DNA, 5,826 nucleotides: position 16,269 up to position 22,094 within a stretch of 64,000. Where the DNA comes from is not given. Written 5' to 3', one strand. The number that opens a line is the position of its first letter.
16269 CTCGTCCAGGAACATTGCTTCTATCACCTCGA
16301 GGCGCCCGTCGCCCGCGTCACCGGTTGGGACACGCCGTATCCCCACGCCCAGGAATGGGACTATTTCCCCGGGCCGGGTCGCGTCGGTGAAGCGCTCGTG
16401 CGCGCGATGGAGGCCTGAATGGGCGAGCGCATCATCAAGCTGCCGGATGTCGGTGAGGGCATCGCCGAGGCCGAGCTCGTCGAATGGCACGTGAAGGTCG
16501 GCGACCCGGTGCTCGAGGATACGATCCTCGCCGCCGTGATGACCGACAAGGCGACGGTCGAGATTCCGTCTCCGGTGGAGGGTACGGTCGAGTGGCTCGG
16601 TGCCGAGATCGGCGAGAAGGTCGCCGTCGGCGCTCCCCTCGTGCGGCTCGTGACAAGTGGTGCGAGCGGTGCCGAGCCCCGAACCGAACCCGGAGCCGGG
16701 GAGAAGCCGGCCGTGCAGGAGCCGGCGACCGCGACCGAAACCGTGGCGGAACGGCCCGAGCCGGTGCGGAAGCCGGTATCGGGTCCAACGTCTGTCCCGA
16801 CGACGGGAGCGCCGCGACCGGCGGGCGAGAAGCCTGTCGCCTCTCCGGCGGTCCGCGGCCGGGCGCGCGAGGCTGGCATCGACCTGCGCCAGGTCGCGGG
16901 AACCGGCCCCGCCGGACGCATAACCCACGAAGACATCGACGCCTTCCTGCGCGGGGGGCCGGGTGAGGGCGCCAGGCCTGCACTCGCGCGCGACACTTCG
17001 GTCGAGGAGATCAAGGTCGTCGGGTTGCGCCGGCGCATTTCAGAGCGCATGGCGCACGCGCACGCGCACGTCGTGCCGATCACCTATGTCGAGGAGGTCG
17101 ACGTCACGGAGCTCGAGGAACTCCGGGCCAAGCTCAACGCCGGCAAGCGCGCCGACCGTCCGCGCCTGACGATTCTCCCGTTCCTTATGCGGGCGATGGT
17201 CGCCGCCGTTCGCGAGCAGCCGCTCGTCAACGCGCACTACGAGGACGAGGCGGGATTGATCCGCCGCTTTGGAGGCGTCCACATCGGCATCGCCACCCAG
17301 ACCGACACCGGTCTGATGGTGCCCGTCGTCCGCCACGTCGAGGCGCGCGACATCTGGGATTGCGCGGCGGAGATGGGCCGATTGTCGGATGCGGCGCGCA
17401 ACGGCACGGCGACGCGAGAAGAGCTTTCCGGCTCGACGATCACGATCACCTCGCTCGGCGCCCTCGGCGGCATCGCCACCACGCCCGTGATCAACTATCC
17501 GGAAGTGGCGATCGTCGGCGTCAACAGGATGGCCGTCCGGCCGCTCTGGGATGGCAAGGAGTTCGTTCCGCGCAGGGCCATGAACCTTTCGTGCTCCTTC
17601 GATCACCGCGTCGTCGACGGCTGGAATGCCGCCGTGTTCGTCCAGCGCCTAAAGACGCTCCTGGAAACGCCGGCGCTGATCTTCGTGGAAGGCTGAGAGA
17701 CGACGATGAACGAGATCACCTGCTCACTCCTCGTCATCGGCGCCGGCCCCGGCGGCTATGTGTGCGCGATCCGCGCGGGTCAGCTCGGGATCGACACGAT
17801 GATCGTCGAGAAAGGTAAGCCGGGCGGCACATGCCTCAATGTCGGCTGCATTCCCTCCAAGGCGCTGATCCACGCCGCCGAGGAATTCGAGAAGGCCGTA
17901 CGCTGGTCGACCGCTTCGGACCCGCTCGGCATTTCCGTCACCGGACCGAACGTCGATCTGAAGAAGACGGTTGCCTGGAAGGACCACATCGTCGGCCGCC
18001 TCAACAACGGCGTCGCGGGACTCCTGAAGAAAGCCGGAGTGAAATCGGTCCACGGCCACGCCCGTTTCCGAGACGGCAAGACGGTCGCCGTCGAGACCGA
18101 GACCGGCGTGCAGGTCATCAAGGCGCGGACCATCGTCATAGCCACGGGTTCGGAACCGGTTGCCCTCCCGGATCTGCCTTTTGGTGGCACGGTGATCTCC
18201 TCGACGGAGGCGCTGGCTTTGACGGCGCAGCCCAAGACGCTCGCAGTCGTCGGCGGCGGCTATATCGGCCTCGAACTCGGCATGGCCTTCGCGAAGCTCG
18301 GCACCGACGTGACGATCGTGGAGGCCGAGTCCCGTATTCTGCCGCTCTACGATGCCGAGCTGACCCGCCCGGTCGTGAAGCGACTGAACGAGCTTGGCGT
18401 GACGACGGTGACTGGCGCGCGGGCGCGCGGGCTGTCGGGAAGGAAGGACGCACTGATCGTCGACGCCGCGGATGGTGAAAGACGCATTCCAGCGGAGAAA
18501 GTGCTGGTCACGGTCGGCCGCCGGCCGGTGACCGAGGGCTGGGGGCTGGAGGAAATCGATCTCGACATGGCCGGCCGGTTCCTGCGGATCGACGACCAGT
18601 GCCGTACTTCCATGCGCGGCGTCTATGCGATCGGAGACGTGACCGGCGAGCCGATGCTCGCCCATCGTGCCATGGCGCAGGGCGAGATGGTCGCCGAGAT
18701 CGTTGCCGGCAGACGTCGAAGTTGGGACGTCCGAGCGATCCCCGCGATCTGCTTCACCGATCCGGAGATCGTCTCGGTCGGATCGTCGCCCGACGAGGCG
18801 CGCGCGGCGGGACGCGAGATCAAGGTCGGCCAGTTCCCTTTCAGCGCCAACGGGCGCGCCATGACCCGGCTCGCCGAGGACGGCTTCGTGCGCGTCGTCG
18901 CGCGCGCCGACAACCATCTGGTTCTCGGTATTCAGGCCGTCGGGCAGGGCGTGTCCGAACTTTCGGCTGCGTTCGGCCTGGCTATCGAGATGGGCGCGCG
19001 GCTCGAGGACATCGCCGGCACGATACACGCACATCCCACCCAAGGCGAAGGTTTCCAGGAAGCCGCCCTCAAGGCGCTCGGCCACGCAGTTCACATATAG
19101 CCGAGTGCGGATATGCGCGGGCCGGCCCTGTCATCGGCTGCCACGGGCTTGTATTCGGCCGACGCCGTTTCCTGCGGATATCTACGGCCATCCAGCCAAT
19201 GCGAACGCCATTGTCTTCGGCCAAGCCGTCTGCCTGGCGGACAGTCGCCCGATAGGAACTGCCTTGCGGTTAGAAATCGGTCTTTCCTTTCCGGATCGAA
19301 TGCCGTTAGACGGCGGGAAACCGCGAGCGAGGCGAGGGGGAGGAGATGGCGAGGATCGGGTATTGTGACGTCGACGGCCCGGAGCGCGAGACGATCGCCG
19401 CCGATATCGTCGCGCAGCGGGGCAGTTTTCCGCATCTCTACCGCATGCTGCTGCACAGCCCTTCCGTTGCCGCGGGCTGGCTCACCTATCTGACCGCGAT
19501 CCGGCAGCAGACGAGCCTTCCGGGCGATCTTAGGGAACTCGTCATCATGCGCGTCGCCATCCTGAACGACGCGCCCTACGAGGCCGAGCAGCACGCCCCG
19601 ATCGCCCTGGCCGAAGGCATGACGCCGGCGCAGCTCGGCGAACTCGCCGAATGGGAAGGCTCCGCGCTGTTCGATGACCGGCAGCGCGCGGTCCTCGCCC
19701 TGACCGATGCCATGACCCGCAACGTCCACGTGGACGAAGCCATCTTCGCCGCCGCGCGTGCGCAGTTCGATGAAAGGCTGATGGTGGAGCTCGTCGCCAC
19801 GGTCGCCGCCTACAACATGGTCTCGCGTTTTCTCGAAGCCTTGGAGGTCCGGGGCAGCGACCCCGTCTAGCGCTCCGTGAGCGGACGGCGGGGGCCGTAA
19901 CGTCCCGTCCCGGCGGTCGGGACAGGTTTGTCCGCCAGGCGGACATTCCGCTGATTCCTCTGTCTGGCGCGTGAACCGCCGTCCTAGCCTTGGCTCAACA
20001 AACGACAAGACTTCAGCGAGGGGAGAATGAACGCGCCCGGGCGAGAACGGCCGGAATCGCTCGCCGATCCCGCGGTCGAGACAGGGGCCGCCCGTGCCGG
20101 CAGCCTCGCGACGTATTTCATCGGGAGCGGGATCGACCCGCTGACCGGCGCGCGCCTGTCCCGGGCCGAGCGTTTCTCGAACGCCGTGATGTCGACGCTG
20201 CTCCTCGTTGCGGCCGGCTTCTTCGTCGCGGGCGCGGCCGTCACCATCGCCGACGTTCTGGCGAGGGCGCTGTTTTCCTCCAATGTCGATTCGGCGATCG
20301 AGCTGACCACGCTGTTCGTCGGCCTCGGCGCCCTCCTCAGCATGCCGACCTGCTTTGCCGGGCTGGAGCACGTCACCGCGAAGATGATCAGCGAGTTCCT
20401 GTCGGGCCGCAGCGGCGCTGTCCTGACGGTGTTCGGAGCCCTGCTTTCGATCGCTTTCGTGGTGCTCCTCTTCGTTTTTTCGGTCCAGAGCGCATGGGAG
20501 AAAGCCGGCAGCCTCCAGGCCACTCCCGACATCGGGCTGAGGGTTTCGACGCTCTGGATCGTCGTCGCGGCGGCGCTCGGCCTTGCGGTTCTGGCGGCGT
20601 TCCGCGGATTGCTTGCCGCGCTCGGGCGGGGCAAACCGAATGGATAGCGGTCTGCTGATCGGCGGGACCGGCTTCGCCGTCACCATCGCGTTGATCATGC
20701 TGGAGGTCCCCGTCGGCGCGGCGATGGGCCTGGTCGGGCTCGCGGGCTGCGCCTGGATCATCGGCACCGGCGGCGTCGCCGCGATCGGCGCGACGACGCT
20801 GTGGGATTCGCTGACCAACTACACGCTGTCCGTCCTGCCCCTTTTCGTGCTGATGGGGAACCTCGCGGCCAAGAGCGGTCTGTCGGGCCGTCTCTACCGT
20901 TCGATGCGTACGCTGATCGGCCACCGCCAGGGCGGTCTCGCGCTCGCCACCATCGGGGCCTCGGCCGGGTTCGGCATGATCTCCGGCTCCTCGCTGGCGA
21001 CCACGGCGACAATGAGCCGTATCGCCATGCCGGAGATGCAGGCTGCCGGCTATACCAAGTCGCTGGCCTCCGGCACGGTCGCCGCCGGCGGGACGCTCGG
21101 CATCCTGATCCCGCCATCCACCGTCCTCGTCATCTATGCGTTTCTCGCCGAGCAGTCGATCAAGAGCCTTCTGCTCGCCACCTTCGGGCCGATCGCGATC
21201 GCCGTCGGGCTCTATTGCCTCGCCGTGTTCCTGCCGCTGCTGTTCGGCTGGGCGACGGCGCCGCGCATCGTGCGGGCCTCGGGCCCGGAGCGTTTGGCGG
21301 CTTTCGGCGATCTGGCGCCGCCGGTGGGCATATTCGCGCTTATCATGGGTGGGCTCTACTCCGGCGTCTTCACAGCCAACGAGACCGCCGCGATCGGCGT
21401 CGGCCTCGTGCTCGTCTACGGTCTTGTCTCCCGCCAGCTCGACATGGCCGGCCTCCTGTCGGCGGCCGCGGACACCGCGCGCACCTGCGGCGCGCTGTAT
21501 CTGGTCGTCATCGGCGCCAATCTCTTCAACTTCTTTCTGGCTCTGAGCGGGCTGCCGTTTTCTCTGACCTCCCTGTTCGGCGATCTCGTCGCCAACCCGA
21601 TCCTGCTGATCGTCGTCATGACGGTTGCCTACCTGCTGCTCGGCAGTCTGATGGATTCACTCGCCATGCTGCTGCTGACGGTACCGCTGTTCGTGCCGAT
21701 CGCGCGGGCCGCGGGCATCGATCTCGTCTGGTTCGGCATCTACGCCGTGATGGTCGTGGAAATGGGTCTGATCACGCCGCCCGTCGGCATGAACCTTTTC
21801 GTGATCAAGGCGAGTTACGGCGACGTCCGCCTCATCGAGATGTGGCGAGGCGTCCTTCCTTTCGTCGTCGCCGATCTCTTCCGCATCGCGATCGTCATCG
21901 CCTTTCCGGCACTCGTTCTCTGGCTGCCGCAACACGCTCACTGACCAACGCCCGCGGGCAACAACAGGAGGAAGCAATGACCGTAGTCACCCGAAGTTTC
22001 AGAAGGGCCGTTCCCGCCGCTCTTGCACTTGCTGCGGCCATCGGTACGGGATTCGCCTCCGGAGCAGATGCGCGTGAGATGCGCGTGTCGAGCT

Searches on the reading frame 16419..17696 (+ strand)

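Call 49: search_protein_families(library=pfam, proteins=[window:16419-17696:+], max_evalue=0.00001)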
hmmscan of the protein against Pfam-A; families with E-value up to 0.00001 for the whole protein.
window:16419-17696:+ (425 aa): 3 families
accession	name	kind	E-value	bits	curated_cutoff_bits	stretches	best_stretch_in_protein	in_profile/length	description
PF00198.28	2-oxoacid_dh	-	2.9e-73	246.6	23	1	195-422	4-231/232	2-oxoacid dehydrogenases acyltransferase (catalytic domain)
PF00364.28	Biotin_lipoyl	-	2.4e-18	66.2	22.1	1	6-77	3-73/73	Biotin-requiring enzyme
PF02817.22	E3_binding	-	3e-15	56.6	23.7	1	139-173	1-35/36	e3 binding domain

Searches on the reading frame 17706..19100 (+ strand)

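Call 49: search_protein_families(library=pfam, proteins=[window:17706-19100:+], max_evalue=0.00001)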
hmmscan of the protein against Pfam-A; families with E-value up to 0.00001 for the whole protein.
window:17706-19100:+ (464 aa): 8 families
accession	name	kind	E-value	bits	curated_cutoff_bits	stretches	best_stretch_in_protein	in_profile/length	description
PF07992.20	Pyr_redox_2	-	4.1e-69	233.6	26.1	1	8-326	3-291/291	Pyridine nucleotide-disulphide oxidoreductase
PF02852.28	Pyr_redox_dim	-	3e-32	111.5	25.3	1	345-454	1-110/110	Pyridine nucleotide-disulphide oxidoreductase, dimerisation domain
PF00070.33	Pyr_redox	-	3.5e-20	72.8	22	1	179-249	2-72/82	Pyridine nucleotide-disulphide oxidoreductase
PF13738.12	Pyr_redox_3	-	2.4e-13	50.4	30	1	124-310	111-305/305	Pyridine nucleotide-disulphide oxidoreductase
PF13450.12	NAD_binding_8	-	1.6e-07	31.9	21.9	0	10-44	1-36/68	NAD(P)-binding Rossmann-like domain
PF00890.30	FAD_binding_2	-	2.3e-07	30.8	20.4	0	8-41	2-36/414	FAD binding domain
PF01266.30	DAO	-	3.4e-07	30.5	27.9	0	179-209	2-32/353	FAD dependent oxidoreductase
PF03486.20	HI0933_like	-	3.1e-06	27.2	50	0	8-41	3-36/244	HI0933-like protein Rossmann domain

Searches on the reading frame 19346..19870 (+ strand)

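Call 49: search_protein_families(library=pfam, proteins=[window:19346-19870:+], max_evalue=0.00001)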
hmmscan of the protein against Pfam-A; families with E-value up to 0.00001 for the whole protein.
window:19346-19870:+ (174 aa): 1 family
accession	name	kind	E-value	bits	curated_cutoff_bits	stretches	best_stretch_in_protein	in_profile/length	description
PF02627.25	CMD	-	7.7e-14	51.9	23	1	39-121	1-83/84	Carboxymuconolactone decarboxylase family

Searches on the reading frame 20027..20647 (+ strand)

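Call 49: search_protein_families(library=pfam, proteins=[window:20027-20647:+], max_evalue=0.00001)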
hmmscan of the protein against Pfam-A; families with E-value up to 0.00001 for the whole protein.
window:20027-20647:+ (206 aa): 1 family
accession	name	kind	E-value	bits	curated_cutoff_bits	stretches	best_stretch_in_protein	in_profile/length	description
PF04290.18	DctQ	-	1.7e-13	51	28.3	1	70-195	2-126/132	Tripartite ATP-independent periplasmic transporters, DctQ component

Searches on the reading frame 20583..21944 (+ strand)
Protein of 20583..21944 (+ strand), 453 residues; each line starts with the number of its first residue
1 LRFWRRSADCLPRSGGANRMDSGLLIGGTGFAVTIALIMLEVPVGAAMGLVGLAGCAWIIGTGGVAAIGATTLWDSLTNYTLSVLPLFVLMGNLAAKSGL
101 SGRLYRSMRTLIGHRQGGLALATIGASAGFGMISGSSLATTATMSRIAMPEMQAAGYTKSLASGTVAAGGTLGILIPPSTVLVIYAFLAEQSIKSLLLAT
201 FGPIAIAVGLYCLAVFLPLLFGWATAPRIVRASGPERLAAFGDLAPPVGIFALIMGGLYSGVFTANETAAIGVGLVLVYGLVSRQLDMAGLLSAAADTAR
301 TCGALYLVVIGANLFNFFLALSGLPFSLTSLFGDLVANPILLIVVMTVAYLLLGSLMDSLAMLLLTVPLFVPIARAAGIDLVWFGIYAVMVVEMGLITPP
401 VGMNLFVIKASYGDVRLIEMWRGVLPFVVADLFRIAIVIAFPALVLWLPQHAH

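Call 49: search_protein_families(library=pfam, proteins=[window:20583-21944:+], max_evalue=0.00001)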
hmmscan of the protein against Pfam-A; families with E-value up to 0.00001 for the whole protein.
window:20583-21944:+ (453 aa): 1 family
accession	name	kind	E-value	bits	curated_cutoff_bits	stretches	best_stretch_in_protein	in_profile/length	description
PF06808.19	DctM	-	1.9e-82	277.8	23.8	1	32-444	2-413/413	Tripartite ATP-independent periplasmic transporter, DctM component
